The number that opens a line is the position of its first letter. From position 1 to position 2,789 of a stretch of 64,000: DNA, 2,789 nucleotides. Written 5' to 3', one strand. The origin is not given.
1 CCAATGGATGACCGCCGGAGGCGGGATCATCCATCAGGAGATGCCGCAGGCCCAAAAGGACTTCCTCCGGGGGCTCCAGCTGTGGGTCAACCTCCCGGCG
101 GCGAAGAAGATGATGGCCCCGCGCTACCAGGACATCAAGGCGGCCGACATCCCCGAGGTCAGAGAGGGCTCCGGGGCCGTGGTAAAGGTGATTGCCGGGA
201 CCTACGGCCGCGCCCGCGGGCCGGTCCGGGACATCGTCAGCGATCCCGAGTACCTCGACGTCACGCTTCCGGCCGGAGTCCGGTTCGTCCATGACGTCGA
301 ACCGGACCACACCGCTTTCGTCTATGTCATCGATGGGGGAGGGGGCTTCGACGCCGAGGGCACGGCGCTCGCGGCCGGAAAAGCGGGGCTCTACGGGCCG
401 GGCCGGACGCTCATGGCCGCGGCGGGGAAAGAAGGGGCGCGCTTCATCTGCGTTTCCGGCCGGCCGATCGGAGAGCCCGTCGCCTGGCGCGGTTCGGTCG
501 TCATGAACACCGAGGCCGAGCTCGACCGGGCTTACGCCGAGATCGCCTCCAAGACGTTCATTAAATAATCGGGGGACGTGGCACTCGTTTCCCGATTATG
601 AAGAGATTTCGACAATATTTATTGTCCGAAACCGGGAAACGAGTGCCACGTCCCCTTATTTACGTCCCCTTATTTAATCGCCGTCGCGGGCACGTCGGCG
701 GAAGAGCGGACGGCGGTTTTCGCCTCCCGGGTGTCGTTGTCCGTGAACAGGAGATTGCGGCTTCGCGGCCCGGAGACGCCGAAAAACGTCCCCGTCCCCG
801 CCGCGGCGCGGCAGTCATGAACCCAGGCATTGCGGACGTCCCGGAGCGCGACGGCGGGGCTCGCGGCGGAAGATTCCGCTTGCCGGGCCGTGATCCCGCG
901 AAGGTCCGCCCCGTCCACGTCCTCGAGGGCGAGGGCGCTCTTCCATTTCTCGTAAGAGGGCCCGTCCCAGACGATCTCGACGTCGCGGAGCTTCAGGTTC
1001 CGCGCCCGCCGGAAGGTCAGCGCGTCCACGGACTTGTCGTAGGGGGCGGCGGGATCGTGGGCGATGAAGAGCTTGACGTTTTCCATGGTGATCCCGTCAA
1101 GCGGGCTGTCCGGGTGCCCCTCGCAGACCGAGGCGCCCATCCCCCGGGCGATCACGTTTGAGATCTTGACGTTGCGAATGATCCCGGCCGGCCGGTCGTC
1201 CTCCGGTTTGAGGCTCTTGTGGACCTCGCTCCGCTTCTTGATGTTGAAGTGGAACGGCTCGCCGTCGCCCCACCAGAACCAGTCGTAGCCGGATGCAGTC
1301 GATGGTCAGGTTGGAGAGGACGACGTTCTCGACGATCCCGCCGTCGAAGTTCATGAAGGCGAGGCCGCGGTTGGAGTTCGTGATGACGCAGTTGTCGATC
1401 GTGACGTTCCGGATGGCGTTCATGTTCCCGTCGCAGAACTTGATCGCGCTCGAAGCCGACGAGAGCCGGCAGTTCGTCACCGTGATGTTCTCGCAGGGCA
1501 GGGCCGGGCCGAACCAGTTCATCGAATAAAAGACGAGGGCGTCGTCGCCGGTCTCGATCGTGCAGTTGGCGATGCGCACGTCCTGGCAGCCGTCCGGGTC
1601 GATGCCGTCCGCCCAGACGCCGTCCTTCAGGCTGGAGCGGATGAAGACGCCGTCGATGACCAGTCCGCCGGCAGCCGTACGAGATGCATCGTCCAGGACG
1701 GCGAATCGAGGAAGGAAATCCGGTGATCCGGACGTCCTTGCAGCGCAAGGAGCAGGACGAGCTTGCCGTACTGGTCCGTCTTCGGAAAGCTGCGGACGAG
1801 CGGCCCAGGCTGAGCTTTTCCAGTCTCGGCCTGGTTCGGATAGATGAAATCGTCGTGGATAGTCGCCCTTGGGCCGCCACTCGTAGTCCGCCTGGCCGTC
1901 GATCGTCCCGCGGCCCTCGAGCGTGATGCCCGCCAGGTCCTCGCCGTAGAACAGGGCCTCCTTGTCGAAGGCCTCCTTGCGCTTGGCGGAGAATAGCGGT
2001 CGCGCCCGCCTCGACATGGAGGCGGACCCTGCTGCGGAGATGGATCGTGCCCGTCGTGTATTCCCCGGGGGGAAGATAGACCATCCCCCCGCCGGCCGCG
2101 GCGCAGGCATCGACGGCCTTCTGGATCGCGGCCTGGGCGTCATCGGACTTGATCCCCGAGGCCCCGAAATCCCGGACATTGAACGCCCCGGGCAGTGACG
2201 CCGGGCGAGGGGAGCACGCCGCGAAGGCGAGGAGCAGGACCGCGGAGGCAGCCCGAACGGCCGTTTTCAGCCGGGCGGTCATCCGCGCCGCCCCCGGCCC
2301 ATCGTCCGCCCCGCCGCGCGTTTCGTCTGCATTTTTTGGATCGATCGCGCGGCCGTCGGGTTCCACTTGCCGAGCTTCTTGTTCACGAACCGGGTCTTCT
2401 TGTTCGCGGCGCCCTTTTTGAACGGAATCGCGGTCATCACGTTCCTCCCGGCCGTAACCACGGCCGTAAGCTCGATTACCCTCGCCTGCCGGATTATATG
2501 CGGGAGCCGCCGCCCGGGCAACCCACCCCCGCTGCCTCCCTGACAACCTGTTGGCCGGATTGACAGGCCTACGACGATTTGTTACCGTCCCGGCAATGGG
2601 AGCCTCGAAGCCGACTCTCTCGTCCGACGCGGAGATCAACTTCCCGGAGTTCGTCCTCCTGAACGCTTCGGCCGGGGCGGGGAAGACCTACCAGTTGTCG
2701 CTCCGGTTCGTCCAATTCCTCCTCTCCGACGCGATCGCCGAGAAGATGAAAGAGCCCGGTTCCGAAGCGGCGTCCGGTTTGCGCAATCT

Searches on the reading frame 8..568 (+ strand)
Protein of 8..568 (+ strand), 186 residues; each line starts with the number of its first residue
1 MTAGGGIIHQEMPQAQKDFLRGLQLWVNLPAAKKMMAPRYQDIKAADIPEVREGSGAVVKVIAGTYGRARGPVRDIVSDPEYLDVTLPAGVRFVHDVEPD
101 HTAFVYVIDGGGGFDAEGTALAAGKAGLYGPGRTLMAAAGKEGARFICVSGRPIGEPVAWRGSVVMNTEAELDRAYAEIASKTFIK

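Call 45: search_protein_families(library=pfam, max_evalue=0.00001, proteins=[window:8-568:+])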
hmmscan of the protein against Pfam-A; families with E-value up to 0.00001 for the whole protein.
window:8-568:+ (186 aa): 1 family
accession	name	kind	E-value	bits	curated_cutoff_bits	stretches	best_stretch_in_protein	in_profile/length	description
PF05726.19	Pirin_C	-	6e-20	72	27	1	82-184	1-102/103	Pirin C-terminal cupin domain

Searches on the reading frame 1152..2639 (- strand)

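Call 45: search_protein_families(library=pfam, max_evalue=0.00001, proteins=[window:1152-2639:-])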
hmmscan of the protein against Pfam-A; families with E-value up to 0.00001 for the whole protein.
window:1152-2639:- (495 aa): 1 family
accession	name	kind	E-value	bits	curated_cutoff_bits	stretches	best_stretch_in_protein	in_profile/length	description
PF12708.12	Pect-lyase_RHGA_epim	-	1.2e-09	38.7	27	1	153-221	2-72/213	Rhamnogalacturonase A/epimerase, pectate lyase-like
